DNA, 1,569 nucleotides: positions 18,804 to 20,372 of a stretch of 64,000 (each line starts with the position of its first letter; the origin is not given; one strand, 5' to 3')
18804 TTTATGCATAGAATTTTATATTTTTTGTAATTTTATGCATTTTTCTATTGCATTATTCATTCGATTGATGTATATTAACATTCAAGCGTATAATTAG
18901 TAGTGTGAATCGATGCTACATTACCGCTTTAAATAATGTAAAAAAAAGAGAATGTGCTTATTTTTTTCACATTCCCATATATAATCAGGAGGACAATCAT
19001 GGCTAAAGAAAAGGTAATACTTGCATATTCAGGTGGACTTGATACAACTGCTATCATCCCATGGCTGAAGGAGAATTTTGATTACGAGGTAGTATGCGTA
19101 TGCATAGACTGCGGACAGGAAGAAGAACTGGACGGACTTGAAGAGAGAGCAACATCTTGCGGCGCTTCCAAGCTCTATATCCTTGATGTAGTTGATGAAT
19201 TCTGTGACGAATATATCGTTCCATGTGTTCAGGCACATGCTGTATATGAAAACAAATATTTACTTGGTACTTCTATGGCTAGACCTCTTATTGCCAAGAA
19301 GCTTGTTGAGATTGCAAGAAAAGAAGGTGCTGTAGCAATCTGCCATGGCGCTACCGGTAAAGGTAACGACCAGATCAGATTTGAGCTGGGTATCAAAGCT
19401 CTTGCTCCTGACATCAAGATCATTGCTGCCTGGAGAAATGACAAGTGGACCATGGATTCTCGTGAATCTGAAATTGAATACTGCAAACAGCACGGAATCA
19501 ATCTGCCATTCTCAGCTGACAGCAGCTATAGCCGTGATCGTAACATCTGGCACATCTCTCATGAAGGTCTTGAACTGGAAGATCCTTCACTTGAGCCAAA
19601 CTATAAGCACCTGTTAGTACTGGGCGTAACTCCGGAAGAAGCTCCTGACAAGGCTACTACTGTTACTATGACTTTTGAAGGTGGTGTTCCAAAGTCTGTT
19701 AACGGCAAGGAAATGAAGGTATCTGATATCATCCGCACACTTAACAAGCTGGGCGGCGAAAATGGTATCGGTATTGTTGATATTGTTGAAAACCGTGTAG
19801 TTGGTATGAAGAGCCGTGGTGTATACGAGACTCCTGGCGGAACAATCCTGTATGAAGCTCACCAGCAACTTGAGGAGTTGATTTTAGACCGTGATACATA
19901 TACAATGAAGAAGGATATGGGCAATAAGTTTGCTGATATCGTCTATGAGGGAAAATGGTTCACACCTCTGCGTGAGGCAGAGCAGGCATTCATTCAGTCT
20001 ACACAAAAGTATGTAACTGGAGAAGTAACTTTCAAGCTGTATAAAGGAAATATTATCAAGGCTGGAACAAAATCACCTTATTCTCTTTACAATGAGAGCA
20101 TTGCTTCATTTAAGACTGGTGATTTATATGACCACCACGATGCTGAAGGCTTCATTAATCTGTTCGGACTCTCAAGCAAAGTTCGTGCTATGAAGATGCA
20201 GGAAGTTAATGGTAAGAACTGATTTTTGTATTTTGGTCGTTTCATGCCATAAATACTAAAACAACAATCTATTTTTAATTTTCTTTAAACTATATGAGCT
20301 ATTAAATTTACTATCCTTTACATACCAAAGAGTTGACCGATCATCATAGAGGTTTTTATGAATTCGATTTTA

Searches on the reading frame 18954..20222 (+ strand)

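Call 71: search_protein_families(library=pfam, proteins=[window:18954-20222:+], max_evalue=0.001)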
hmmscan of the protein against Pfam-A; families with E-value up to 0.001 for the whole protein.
window:18954-20222:+ (422 aa): 2 families
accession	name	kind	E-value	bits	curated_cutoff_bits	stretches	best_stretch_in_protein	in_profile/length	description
PF20979.2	Arginosuc_syn_C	-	7.5e-74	248.4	27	1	192-410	1-218/219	Arginosuccinate synthase C-terminal domain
PF00764.25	Arginosuc_synth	-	3.2e-66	222.8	27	1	20-182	1-161/162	Arginosuccinate synthase N-terminal HUP domain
